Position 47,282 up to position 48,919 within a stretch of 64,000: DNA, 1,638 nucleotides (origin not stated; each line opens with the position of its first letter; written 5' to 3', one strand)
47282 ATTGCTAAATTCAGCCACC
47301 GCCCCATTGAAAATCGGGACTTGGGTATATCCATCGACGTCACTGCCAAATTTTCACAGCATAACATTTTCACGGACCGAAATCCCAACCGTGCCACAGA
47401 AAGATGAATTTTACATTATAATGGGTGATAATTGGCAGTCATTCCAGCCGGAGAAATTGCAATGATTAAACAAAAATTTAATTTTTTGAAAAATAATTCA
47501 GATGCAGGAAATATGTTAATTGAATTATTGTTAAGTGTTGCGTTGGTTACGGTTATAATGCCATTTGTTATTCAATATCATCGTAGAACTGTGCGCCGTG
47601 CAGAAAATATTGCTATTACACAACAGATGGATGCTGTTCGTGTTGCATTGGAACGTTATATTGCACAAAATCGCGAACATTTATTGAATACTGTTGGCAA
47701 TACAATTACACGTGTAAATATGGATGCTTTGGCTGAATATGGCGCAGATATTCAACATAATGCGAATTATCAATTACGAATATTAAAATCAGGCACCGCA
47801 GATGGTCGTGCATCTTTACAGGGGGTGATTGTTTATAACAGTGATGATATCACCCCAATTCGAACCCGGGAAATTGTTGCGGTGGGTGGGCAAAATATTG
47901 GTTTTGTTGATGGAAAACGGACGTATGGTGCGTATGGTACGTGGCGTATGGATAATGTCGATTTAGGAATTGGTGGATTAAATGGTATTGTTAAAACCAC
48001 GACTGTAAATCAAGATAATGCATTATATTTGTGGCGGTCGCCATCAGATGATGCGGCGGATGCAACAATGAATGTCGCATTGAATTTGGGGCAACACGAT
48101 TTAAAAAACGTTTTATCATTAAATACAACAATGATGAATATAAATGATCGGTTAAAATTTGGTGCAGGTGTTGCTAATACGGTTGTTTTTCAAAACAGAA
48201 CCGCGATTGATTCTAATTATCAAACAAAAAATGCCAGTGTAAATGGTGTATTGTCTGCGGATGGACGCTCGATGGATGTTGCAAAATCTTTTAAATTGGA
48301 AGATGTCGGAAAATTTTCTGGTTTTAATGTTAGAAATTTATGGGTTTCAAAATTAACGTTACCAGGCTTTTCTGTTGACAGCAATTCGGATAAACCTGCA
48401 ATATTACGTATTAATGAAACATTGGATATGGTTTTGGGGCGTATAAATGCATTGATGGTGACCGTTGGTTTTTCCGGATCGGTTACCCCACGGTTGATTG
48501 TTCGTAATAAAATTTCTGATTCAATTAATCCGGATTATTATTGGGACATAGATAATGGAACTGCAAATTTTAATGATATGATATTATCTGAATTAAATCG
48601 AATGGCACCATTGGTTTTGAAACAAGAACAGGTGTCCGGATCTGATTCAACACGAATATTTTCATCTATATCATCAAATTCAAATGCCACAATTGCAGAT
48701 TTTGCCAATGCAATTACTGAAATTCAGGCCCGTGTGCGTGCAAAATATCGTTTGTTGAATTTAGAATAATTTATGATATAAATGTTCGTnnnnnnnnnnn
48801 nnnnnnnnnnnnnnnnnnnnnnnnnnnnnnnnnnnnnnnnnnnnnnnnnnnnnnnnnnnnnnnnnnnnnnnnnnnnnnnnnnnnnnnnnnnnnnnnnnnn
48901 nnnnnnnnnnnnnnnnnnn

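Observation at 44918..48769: Three translationally coupled 400-450 aa proteins with prepilin-type N-termini and no assembly genes nearby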

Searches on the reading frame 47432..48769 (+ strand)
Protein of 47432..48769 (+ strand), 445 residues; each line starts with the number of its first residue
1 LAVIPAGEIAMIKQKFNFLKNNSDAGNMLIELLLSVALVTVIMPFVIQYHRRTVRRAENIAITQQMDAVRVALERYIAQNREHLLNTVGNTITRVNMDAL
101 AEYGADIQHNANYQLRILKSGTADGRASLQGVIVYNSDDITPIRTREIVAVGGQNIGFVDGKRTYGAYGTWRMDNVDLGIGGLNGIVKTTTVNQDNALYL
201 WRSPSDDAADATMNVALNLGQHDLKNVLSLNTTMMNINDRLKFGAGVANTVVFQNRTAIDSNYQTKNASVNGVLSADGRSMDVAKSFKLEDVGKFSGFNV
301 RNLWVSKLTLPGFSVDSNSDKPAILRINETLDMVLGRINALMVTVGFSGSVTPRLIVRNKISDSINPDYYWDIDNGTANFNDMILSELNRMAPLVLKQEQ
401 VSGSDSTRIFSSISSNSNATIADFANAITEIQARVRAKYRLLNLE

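Call 4: search_protein_families(library=pfam, proteins=[window:47432-48769:+], max_evalue=1)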
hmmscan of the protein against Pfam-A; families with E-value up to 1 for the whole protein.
window:47432-48769:+ (445 aa): 1 family
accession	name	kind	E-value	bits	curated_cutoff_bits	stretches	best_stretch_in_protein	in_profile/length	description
PF10746.14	Phage_holin_2_2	-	0.02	15.1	25.4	1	386-440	5-56/61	Phage holin T7 family, holin superfamily II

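Call 5: search_protein_families(library=ncbifam, proteins=[window:47432-48769:+], max_evalue=1)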
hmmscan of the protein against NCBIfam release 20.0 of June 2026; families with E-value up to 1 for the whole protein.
window:47432-48769:+ (445 aa): 1 family
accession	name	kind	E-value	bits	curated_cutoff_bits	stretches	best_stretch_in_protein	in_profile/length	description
NF041013.1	T4P_ComGE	equivalog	0.079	13.1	49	1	26-75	5-52/83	competence type IV pilus minor pilin ComGE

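Call 6: search_solved_structures(query=window:47432-48769:+, max_evalue=10)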
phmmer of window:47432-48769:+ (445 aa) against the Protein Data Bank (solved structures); distinct sequences matched with E-value up to 10: 2.
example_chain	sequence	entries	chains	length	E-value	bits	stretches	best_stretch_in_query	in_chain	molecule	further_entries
1c1f_A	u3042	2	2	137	0.33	13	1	228-289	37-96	PROTEIN (CONGERIN I)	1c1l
5mxe_A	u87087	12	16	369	0.89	11.5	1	224-290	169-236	Photorhabdus asymbiotica lectin PHL | lectin PHL | Photorhabdus asymbitoca lectin PHL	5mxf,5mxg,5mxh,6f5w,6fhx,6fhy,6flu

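Call 7: find_homologous_proteins(query=window:47432-48769:+, max_evalue=0.001)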
Query window:47432-48769:+ (445 aa): 639 proteins with E <= 0.001 among 8000 candidates; the best 120 are listed.
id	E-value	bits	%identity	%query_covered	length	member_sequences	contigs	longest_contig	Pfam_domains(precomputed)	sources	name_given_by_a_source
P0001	2.7e-265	898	95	98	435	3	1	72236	-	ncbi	-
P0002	5.3e-208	709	73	98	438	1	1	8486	-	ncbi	-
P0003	5.1e-148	511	57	94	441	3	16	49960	-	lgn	-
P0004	2.3e-147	509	53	98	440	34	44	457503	-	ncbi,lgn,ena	-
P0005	2.5e-145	502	55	97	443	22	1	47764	-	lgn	-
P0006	3.6e-145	502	53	98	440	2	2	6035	-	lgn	-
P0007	9.4e-145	501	54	95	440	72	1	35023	-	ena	-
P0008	1.3e-144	500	54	98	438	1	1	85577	-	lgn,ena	-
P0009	1.5e-144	500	54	98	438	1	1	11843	-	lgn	-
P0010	1.6e-144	500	53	97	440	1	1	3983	-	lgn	-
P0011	1.8e-144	500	53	98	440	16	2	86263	-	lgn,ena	-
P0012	4.9e-144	498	55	96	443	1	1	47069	-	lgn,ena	-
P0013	6.6e-144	498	54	94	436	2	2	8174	-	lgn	-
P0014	6.8e-144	498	54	98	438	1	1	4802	-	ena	-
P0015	7.7e-144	498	53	98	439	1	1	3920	-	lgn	-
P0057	1.6e-139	483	52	98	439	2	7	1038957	-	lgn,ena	-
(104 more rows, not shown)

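Call 8: find_related_loci(query=window:47432-48769:+, collection=genome_contigs, flank=10000)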
Query window:47432-48769:+ (445 aa) in genome_contigs; peptide patterns used: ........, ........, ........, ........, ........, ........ (x = any residue, [..] = any of these).
38 stretches matched a pattern; 1 encode a relative of the query (tblastn E <= 1e-3); 1 distinct loci.
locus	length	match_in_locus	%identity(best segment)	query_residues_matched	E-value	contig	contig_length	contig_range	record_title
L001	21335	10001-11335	94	1-445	0e+0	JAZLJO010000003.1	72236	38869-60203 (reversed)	MAG: Candidatus Enterousia sp. isolate T1900044962_TA20190024.MAGScoT_cleanbin_000037 SGB_3966_k141_82281, whole genome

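Call 21: find_encoding_contigs(protein=P0057, flank=10000, max_places=2)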
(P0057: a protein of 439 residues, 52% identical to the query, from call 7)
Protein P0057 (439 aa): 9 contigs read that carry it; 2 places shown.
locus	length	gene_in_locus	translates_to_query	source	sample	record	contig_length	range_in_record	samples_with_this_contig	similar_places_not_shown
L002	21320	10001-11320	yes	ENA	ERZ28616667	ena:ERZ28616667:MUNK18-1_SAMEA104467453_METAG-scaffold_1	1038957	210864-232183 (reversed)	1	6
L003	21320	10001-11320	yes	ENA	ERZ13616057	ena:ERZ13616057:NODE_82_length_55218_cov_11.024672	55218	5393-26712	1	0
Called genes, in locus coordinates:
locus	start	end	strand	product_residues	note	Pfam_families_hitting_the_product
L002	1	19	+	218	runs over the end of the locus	PF04452:Methyltrans_RNA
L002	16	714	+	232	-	PF01479:S4, PF00849:PseudoU_synth_2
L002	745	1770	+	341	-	PF13414:TPR_11 (faint), PF00515:TPR_1 (faint), PF07719:TPR_2 (faint), PF25575:TPR_BSK1_C (faint), PF10516:SHNi-TPR (faint), PF13181:TPR_8 (faint), PF13424:TPR_12 (faint), PF13371:TPR_9 (weak), +2 more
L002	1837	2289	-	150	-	PF22817:ApeP-like, PF07977:FabA, PF22818:ApeI-like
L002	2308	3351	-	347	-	PF04613:LpxD, PF24894:Hexapep_GlmU (faint), PF00132:Hexapep, PF25087:GMPPB_C, PF25084:LbH_EIF2B (weak), PF00132:Hexapep (weak), PF25084:LbH_EIF2B (weak), PF00132:Hexapep, +1 more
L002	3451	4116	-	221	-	PF03938:OmpH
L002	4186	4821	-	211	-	PF00691:OmpA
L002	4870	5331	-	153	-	-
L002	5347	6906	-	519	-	PF13177:DNA_pol3_delta2, PF13245:AAA_19 (faint), PF13604:AAA_30 (weak), PF00004:AAA, PF13401:AAA_22 (weak), PF22608:DNAX_ATPase_lid, PF12169:DNA_pol3_gamma3, PF12362:DUF3646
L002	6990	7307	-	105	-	-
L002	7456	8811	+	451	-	-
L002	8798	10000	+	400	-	-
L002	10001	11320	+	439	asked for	-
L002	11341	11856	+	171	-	PF13717:Zn_ribbon_4 (faint)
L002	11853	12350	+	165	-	-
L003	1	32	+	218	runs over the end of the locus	PF04452:Methyltrans_RNA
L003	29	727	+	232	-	PF01479:S4, PF00849:PseudoU_synth_2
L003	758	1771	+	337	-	PF25575:TPR_BSK1_C (faint), PF00515:TPR_1 (faint), PF07719:TPR_2 (faint), PF13181:TPR_8 (faint), PF13432:TPR_16 (faint), PF10516:SHNi-TPR (faint), PF13414:TPR_11 (faint), PF13371:TPR_9 (weak), +2 more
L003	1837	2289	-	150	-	PF22817:ApeP-like, PF07977:FabA, PF22818:ApeI-like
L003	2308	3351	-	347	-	PF04613:LpxD, PF24894:Hexapep_GlmU (faint), PF00132:Hexapep, PF25087:GMPPB_C, PF25084:LbH_EIF2B (weak), PF00132:Hexapep (weak), PF25084:LbH_EIF2B (weak), PF00132:Hexapep, +1 more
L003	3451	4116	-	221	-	PF03938:OmpH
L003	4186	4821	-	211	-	PF00691:OmpA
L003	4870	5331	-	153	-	-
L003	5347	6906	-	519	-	PF13177:DNA_pol3_delta2, PF13245:AAA_19 (faint), PF13604:AAA_30 (weak), PF00004:AAA, PF13401:AAA_22 (weak), PF22608:DNAX_ATPase_lid, PF12169:DNA_pol3_gamma3, PF12362:DUF3646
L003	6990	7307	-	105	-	-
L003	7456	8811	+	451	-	-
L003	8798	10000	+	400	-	-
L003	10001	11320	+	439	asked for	-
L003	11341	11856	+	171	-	PF13717:Zn_ribbon_4 (faint)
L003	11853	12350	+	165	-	-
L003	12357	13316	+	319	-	PF00849:PseudoU_synth_2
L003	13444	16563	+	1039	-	-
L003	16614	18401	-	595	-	PF13306:LRR_5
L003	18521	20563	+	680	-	-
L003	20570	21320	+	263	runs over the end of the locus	-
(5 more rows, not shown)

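Call 29: search_solved_structures(query=A1, max_evalue=10)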
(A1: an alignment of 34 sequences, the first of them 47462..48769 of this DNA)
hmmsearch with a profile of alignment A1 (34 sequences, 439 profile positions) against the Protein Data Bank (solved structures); distinct sequences matched with E-value up to 10: 4.
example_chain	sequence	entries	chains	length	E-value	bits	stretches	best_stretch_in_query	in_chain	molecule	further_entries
7tgg_A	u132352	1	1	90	0.021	16.9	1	4-68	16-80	Geopilin domain 1 protein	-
9egp_A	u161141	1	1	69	0.026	16.6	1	11-68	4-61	Geopilin domain 1 protein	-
3tx1_A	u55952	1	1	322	0.36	12.8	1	410-434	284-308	UDP-N-acetylenolpyruvoylglucosamine reductase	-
2m7g_A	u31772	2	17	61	1.4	10.8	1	20-69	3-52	Geopilin domain 1 protein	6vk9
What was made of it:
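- Tried and rejected: phmmer and a profile search against PDB sequences found only pilin N-terminal helices at E about 0.02 (calls 6, 29).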

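Call 36: predict_structure(alignment_id=A1)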
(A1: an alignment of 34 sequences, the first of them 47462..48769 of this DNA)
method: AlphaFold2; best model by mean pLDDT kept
length: 435 residues; sequences in the alignment: 34
mean_pLDDT: 49.5   pTM: 0.28
mean pLDDT of the five models: 49.5, 47.6, 43.2, 42.5, 38.1
residues with pLDDT >= 90: 0; 70-90: 93; 50-70: 113; < 50: 229
segments of 3 or more residues with pLDDT < 50: 1-3, 113-116, 142-146, 150-356, 361-363
pLDDT, mean of each block of 10 residues (from residue 1): 48 58 77 78 64 66 72 60 67 64 62 52 55 56 49 40 31 24 23 31 29 34 39 41 38 36 26 34 33 33 35 33 31 25 27 43 53 69 77 77 75 78 79 65
secondary structure, 60 per line:
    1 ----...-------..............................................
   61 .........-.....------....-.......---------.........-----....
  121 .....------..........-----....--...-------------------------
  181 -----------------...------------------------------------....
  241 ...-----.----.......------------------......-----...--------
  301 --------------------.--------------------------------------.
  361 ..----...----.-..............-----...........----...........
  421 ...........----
elements in order: H15-69 H71-75 E82-85 H87-93 E103-111 E117-125 H132-141 E147-150 E153-155 E237-243 E254-260 H279-284 E360-362 E367-369 H376-389 H395-405 H411-431

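Call 39: fold_search(model_id=the predicted structure, library=pdb)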
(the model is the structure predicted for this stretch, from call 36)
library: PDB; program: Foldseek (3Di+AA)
matches with E <= 10: 1034; with E <= 0.001: 0
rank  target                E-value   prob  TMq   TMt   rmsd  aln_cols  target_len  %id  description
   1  1t44_G                2.2e-01  0.13  0.09  0.23  22.0       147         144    9  Structural basis of actin sequestration by thymosin-B4: Implications for arp2/3 activation (released 2004-09-07)
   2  1eqy_S                2.3e-01  0.20  0.08  0.22   8.4        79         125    8  COMPLEX BETWEEN RABBIT MUSCLE ALPHA-ACTIN: HUMAN GELSOLIN DOMAIN 1 (released 2000-05-03)
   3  6mfz_A                2.3e-01  0.14  0.08  0.02  14.1        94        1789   18  Crystal structure of dimodular LgrA in a condensation state (released 2019-11-20)
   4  4z94_G                2.3e-01  0.13  0.09  0.13  20.0       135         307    8  Actin Complex With a Chimera of Tropomodulin-1 and Leiomodin-1 Actin-Binding Site 2 (released 2015-10-21)
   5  8wv3_A                2.6e-01  0.63  0.07  0.17   2.6        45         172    7  NUDIX hydrolase from Bacillus methanolicus (released 2024-10-30)
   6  3a5l_S                2.8e-01  0.20  0.08  0.24   8.2        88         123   10  Crystal Structure of a Dictyostelium P109A Mg2+-Actin in Complex with Human Gelsolin Segment 1 (released 2010-10-27)
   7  3ci5_G                3.0e-01  0.16  0.08  0.23   8.3        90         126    7  Complex of Phosphorylated Dictyostelium Discoideum Actin with Gelsolin (released 2008-08-19)
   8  6i4f_G                3.6e-01  0.16  0.09  0.25   8.7        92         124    6  Crystal Structure of Plasmodium falciparum actin I (A272W mutant) in the Mg-K-ATP/ADP state (released 2019-06-26)
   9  4cbw_G                3.6e-01  0.15  0.08  0.24   8.5        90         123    7  Crystal structure of Plasmodium berghei actin I with D-loop from muscle actin (released 2014-04-30)
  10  6i4m_G                3.6e-01  0.15  0.09  0.24   8.8        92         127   10  Crystal Structure of Plasmodium berghei actin II in the Mg-ADP state (released 2019-06-26)
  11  8zr8_B                3.8e-01  0.57  0.07  0.17   2.7        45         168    7  The Crystal Structure of Nudix Hydrolase from Bacillus methanolicus C1 (released 2025-06-04)
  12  4pkh_J                3.8e-01  0.16  0.08  0.24   8.4        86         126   10  Complex of ADP-actin With the N-terminal Actin-Binding Domain of Tropomodulin (released 2014-07-30)
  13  8wv3_C                4.0e-01  0.57  0.07  0.17   2.8        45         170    7  NUDIX hydrolase from Bacillus methanolicus (released 2024-10-30)
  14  5ubo_S                4.0e-01  0.15  0.08  0.23   8.5        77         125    6  Mical-oxidized Actin complex with Gelsolin Segment 1 (released 2017-12-20)
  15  3ffk_D                4.0e-01  0.15  0.08  0.10   8.4        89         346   10  Crystal structure of human Gelsolin domains G1-G3 bound to Actin (released 2009-10-06)
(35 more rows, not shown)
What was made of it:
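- Tried and rejected: The first AF2 model, from 34 close homologues, was poor (pLDDT 49.5) and its Foldseek hits were meaningless (calls 36, 39).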

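Call 43: search_protein_representatives(alignment_id=A1)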
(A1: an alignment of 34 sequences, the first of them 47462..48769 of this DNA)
Query: 34 sequences, 439 profile positions. Proteins with E-value up to 0.001 (for the whole library): 339; up to 1e-10: 117; up to 1e-30: 69. The best 150 are listed.
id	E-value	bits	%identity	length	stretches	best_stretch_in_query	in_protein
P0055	2.9e-216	734.9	-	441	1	1-439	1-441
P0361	1.2e-153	528.5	-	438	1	1-438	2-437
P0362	2.0e-143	494.8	-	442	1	1-439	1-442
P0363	9.9e-138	476.1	-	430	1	13-436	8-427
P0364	2.4e-133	461.6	-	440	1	9-439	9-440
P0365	1.3e-131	456.0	-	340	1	104-439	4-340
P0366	5.6e-131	453.8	-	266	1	1-267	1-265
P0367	8.9e-122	423.5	-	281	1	1-281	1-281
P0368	2.0e-121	422.3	-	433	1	9-438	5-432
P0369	1.0e-115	403.5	-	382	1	10-297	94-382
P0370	4.2e-114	398.2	-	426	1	7-436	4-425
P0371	1.9e-108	379.6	-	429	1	11-438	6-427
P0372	4.3e-108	378.4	-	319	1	3-242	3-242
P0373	1.9e-106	373.0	-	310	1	129-439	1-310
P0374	1.1e-103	363.9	-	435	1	9-435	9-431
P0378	1.2e-83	297.8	-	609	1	13-355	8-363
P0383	1.3e-73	264.8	-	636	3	90-413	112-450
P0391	9.4e-68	245.5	-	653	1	1-334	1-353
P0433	4.3e-27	111.5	-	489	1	11-240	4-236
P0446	4.2e-16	75.3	-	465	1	11-259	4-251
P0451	2.1e-15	73.0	-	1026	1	14-226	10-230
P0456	8.1e-14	67.7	-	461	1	13-232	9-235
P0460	6.2e-13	64.8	-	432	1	14-234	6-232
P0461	1.1e-12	64.0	-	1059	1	13-234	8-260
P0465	4.8e-12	61.9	-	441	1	15-272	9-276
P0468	8.1e-12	61.1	-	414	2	12-253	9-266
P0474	4.3e-11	58.7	-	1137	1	6-268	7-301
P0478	1.3e-10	57.1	-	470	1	19-270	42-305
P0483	5.5e-10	55.1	-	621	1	2-175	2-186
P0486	7.4e-10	54.7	-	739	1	13-279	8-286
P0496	5.3e-09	51.9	-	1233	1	6-220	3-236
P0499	6.6e-09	51.5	-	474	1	14-276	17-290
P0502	7.9e-09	51.3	-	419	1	12-227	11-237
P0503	8.8e-09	51.1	-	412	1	15-271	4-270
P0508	1.6e-08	50.2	-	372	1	13-240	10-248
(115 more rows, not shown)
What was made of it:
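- An exhaustive profile search with P3 found 339 relatives (call 43).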

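Call 44: search_protein_families(library=pfam, proteins=[P0451, P0461, P0474, P0496, P0486, P0378, P0391, P0383, P0433, P0446], max_evalue=0.01)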
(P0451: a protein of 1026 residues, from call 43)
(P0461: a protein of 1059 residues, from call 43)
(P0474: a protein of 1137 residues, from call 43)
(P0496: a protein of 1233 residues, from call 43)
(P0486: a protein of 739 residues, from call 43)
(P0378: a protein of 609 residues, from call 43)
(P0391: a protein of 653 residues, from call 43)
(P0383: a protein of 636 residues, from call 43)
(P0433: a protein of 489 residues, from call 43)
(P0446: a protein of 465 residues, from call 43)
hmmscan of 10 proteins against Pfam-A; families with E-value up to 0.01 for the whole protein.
P0451 (1026 aa): 0 families

P0461 (1059 aa): 0 families

P0474 (1137 aa): 0 families

P0496 (1233 aa): 0 families

P0486 (739 aa): 1 family
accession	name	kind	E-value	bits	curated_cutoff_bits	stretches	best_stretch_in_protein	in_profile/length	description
PF00160.26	Pro_isomerase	-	0.00076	20.2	21.7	1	718-739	31-52/159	Cyclophilin type peptidyl-prolyl cis-trans isomerase/CLD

P0378 (609 aa): 0 families

P0391 (653 aa): 0 families

P0383 (636 aa): 0 families

P0433 (489 aa): 0 families

P0446 (465 aa): 0 families

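Call 46: find_encoding_contigs(protein=P0451, flank=10000, max_places=3)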
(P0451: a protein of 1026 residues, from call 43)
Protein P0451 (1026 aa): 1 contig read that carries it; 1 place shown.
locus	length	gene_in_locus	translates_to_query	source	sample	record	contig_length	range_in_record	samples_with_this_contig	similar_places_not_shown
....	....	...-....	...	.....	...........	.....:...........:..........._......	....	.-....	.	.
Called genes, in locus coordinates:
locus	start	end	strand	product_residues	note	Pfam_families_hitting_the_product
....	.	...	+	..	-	?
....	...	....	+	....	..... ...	-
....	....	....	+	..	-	?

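Call 47: find_encoding_contigs(protein=P0474, flank=10000, max_places=3)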
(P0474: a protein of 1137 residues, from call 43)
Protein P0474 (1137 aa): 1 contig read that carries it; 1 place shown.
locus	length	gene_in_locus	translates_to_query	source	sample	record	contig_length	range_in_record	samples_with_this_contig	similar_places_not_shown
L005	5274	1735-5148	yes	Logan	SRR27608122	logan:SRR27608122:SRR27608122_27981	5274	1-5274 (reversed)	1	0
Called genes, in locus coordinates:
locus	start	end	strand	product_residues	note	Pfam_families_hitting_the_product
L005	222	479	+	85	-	-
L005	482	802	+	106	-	-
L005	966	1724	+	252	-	-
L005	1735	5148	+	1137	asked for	-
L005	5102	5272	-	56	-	?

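Call 48: find_encoding_contigs(protein=P0446, flank=10000, max_places=3)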
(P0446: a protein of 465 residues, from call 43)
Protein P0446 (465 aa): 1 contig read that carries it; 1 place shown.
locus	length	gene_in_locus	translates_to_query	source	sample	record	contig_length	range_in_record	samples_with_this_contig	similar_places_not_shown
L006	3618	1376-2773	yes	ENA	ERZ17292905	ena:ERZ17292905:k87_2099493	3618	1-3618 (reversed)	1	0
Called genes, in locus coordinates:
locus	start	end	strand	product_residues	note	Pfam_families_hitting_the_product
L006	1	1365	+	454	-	?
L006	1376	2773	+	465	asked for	-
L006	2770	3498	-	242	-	PF01553:Acyltransferase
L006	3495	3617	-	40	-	?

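Call 53: search_protein_families(library=phrogs, proteins=[window:47462-48769:+, P0451, P0474, P0378, P0446], max_evalue=1)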
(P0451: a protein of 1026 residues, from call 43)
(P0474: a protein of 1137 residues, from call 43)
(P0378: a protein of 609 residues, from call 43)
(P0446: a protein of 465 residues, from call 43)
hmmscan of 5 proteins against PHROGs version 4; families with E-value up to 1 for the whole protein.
window:47462-48769:+ (435 aa): 0 families

P0451 (1026 aa): 0 families

P0474 (1137 aa): 1 family
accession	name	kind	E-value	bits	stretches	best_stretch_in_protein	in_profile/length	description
phrog_27627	-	unknown function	0.036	15.1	1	143-201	45-103/142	-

P0378 (609 aa): 4 families
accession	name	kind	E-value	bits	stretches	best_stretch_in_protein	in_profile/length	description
phrog_27437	-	unknown function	0.0013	19.9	1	5-66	2-63/140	-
phrog_15173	-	unknown function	0.0059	18.2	1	294-319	6-31/86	-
phrog_28917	-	unknown function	0.12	13.5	1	226-309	38-115/150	-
phrog_4829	-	moron, auxiliary metabolic gene and host takeover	0.22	11.2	1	18-64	124-171/485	GtrC-like O-antigen conversion translocase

P0446 (465 aa): 0 families

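Call 54: predict_structure(alignment_id=A4)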
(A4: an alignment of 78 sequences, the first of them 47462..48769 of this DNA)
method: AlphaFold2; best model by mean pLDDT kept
length: 435 residues; sequences in the alignment: 78
mean_pLDDT: 82.7   pTM: 0.44
mean pLDDT of the five models: 82.7, 80.1, 79.9, 79.8, 79.8
residues with pLDDT >= 90: 193; 70-90: 182; 50-70: 43; < 50: 17
segments of 3 or more residues with pLDDT < 50: 1-7, 263-268
pLDDT, mean of each block of 10 residues (from residue 1): 48 69 91 94 94 95 96 83 93 84 93 83 94 93 93 93 92 91 69 78 74 75 80 78 73 76 51 76 70 72 58 74 77 79 86 90 91 90 93 92 93 94 92 78
secondary structure, 60 per line:
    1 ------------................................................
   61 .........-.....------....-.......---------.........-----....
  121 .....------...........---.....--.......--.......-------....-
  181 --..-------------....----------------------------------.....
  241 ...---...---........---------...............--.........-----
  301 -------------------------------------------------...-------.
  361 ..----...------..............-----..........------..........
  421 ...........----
elements in order: H13-69 H71-75 E82-85 H87-93 E103-111 E117-125 H132-142 E146-150 E153-156 E162-164 H165-168 E176-179 H198-201 E236-243 E247-249 E253-260 E270-284 E287-295 E350-352 E360-362 E367-369 H376-389 H395-404 H411-431
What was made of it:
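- On Type IV pilin-like proteins (class III signal peptide): AF2 helix at residues 13-69, then strands (call 54, pLDDT 82.7).
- The AF2 model (pLDDT 82.7) has a 57-residue N-terminal helix followed by beta-rich domains (call 54).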
